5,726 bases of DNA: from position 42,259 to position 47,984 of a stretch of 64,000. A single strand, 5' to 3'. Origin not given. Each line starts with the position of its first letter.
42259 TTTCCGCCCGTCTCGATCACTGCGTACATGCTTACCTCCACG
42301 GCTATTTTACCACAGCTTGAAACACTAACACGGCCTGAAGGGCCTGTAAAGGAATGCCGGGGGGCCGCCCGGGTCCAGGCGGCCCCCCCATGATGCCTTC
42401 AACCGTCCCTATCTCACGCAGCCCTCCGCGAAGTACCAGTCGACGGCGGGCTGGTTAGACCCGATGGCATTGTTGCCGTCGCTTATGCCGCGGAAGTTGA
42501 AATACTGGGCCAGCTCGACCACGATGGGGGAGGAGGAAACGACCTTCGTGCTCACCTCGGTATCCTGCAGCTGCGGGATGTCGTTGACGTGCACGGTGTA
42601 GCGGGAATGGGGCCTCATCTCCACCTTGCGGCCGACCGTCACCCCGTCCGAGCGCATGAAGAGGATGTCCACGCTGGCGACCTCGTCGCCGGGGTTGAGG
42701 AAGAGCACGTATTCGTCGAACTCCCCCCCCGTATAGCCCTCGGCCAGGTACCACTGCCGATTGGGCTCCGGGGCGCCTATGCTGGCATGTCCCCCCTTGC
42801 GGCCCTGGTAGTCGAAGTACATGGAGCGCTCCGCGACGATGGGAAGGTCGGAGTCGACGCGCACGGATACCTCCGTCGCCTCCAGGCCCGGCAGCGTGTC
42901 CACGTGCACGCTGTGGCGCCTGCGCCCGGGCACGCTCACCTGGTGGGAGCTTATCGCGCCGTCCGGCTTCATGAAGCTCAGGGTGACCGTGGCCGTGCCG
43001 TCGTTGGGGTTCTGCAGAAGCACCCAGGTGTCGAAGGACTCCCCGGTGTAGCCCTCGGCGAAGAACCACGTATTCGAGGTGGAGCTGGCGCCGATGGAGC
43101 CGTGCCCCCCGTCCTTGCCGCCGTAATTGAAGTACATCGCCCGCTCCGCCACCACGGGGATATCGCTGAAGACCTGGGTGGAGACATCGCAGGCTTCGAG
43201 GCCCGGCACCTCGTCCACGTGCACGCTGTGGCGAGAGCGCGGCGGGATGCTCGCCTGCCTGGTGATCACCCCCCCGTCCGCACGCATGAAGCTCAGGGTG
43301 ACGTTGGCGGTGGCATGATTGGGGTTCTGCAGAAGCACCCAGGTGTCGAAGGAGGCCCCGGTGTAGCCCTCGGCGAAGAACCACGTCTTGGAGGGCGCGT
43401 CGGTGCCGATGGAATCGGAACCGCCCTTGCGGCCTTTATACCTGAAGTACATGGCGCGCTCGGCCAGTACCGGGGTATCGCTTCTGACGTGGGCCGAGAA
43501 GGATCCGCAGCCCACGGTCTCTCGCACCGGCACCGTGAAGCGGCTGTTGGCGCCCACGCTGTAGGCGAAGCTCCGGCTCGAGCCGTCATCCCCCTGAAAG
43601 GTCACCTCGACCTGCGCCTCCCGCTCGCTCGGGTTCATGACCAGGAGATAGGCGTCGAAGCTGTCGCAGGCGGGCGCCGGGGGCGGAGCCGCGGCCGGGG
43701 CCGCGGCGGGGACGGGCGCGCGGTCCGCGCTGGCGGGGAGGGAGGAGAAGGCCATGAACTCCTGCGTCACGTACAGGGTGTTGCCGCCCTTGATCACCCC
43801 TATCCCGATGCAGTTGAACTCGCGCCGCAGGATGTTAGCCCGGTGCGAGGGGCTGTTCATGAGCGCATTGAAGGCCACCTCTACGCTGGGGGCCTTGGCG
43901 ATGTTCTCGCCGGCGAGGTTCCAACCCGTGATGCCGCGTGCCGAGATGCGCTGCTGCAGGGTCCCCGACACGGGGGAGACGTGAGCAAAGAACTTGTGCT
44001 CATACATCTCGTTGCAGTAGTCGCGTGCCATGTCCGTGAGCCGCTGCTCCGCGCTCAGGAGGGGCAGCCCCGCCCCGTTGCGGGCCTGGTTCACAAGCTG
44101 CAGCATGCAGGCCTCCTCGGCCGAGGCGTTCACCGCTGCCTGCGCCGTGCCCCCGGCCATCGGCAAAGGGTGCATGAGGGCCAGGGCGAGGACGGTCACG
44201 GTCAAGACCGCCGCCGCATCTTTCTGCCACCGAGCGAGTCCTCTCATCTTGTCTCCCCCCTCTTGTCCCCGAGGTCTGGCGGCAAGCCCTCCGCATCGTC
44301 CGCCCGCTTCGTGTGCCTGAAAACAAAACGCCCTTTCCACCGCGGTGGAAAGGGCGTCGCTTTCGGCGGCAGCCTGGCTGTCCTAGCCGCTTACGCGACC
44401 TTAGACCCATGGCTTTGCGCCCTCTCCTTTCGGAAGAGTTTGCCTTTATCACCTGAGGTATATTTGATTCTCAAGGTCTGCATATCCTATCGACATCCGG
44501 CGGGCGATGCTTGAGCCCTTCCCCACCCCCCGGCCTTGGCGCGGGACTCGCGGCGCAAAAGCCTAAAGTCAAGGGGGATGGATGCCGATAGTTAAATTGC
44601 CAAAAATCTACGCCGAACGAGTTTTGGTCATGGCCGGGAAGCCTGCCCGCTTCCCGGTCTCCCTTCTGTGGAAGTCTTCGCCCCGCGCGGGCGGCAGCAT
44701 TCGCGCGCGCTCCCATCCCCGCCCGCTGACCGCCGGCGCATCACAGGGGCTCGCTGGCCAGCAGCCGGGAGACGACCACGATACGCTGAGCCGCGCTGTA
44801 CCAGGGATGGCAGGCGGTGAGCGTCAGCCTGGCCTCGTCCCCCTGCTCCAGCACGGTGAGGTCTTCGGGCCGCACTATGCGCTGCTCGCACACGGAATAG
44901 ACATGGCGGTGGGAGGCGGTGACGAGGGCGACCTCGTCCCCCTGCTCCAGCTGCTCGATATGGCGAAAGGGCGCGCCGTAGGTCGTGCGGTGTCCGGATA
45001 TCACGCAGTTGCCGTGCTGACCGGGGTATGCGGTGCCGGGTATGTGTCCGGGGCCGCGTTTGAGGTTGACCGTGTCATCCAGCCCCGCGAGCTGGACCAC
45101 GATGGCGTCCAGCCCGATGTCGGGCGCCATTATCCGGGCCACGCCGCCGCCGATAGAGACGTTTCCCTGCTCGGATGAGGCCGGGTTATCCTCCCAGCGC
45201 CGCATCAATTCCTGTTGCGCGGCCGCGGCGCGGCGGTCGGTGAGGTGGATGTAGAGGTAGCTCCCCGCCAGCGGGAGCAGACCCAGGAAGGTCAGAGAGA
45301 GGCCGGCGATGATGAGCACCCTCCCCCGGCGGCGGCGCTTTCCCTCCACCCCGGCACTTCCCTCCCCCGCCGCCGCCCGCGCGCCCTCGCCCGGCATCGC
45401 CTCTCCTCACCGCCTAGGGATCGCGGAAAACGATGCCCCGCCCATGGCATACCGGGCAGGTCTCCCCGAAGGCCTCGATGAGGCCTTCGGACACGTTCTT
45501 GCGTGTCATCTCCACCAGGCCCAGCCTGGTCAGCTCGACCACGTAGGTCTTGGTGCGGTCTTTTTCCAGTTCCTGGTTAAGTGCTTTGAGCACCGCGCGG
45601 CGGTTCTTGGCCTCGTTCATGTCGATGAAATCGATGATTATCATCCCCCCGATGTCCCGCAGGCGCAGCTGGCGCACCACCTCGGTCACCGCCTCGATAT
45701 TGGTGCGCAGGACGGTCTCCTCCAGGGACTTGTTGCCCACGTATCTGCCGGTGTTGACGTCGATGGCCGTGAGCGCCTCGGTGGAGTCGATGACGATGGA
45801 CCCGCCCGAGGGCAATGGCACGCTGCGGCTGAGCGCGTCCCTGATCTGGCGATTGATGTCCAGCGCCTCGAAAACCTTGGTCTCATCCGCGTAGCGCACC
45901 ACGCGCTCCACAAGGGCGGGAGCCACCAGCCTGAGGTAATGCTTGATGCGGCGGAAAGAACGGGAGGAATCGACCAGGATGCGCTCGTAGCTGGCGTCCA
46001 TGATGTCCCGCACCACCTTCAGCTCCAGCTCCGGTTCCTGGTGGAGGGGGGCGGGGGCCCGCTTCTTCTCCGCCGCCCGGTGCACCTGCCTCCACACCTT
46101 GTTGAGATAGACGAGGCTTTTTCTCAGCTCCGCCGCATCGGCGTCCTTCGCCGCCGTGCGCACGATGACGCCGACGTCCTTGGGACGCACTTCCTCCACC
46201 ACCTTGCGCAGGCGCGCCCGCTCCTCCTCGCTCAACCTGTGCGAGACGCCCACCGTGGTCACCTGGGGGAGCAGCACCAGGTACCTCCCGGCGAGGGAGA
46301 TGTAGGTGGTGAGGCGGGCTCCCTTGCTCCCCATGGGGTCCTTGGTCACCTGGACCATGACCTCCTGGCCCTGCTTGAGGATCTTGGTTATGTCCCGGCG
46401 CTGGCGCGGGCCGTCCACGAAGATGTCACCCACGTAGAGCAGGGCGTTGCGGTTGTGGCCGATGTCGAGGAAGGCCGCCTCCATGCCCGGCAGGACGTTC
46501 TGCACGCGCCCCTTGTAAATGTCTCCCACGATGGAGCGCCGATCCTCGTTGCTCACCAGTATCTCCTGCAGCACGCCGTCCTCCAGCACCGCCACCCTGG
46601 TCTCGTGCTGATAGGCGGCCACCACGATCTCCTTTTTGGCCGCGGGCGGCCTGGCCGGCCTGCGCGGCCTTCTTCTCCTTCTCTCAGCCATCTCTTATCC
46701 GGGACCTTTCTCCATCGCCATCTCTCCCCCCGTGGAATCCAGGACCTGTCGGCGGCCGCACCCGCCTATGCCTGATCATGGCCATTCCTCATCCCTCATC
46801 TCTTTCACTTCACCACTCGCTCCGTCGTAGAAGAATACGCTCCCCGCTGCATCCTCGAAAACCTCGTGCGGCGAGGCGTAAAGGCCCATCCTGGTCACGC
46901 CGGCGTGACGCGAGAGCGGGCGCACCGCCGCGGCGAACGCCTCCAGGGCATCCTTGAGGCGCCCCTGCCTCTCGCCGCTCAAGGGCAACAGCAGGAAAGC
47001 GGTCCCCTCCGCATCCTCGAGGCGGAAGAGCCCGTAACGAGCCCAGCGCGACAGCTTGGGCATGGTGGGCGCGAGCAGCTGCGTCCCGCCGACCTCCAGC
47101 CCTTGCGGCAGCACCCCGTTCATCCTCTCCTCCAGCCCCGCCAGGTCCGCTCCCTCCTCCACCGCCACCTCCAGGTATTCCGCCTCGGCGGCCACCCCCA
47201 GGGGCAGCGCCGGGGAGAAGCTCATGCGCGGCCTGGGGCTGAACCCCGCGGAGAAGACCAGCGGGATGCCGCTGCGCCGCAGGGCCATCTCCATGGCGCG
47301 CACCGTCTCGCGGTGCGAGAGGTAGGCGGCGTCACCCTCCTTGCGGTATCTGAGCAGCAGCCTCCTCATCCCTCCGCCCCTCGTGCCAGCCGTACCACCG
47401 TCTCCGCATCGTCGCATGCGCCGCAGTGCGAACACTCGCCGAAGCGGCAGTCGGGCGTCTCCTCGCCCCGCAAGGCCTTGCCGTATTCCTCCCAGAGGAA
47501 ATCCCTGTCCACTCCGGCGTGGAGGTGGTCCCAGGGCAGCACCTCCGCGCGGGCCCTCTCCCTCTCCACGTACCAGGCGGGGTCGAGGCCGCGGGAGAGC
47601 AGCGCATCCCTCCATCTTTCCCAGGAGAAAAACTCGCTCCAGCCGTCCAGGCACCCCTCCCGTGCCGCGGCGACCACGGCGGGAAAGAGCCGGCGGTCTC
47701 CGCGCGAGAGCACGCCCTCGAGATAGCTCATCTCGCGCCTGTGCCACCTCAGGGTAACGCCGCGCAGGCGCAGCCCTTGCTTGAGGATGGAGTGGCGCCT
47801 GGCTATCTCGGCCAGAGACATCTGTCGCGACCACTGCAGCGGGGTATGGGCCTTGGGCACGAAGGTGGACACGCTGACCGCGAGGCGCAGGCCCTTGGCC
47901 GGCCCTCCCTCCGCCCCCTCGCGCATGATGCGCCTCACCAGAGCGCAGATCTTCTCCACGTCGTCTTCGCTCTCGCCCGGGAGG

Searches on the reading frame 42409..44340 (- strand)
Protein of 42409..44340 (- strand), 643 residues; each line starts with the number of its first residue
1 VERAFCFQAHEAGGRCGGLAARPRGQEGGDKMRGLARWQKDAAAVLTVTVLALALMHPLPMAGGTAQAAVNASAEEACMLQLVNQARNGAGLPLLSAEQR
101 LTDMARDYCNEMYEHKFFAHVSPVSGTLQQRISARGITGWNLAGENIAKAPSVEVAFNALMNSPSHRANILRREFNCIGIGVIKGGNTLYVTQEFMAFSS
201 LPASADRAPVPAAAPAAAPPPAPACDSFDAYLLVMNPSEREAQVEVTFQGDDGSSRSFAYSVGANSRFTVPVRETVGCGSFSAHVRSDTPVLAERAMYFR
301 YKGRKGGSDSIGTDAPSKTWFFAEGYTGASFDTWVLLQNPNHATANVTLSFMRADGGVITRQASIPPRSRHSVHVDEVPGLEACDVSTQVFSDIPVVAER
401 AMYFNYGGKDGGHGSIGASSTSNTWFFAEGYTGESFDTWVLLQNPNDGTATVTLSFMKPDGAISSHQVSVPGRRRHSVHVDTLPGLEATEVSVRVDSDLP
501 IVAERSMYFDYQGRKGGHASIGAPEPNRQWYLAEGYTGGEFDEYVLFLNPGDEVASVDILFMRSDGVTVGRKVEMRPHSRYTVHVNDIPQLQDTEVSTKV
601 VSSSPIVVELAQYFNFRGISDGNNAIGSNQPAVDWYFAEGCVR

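Call 13: search_protein_families(library=pfam, proteins=[window:42409-44340:-], max_evalue=0.001)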
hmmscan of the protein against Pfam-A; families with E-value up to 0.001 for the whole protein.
window:42409-44340:- (643 aa): 2 families
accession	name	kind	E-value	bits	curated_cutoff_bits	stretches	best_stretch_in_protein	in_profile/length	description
PF18986.5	DUF5719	-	5.1e-21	75.6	26.2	1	418-498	47-128/319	Family of unknown function (DUF5719)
PF00188.32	CAP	-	1.4e-14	55.3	21.1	1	80-195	1-117/117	Cysteine-rich secretory protein family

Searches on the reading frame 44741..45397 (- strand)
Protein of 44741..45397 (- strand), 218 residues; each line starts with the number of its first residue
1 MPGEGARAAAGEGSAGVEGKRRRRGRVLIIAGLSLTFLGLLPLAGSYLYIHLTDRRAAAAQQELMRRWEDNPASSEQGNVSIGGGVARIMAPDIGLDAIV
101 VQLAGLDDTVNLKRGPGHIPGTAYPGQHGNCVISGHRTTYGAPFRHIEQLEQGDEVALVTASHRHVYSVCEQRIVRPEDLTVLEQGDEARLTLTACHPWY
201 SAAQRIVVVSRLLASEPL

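Call 13: search_protein_families(library=pfam, proteins=[window:44741-45397:-], max_evalue=0.001)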
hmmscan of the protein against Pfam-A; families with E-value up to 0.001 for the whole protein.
window:44741-45397:- (218 aa): 1 family
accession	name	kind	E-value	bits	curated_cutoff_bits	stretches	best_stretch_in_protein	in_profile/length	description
PF04203.18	Sortase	-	9.5e-30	103.4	26.6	1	91-212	3-124/125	Sortase domain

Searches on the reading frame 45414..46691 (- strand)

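Call 13: search_protein_families(library=pfam, proteins=[window:45414-46691:-], max_evalue=0.001)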
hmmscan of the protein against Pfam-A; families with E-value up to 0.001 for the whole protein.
window:45414-46691:- (425 aa): 2 families
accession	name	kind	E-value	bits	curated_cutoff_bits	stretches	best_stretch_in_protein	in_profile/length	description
PF10150.14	RNase_E_G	-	3.2e-99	332.2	25.5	1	132-399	1-269/270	Ribonuclease E/G family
PF00575.29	S1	-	0.00052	20.8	22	0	55-117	4-61/74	S1 RNA binding domain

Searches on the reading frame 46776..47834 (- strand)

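Call 13: search_protein_families(library=pfam, proteins=[window:46776-47834:-], max_evalue=0.001)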
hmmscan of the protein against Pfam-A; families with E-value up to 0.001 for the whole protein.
window:46776-47834:- (352 aa): 1 family
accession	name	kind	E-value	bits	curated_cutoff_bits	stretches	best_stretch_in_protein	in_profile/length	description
PF10105.14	DUF2344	-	7.4e-32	111.1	23.8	1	158-301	1-126/176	Uncharacterized protein conserved in bacteria (DUF2344)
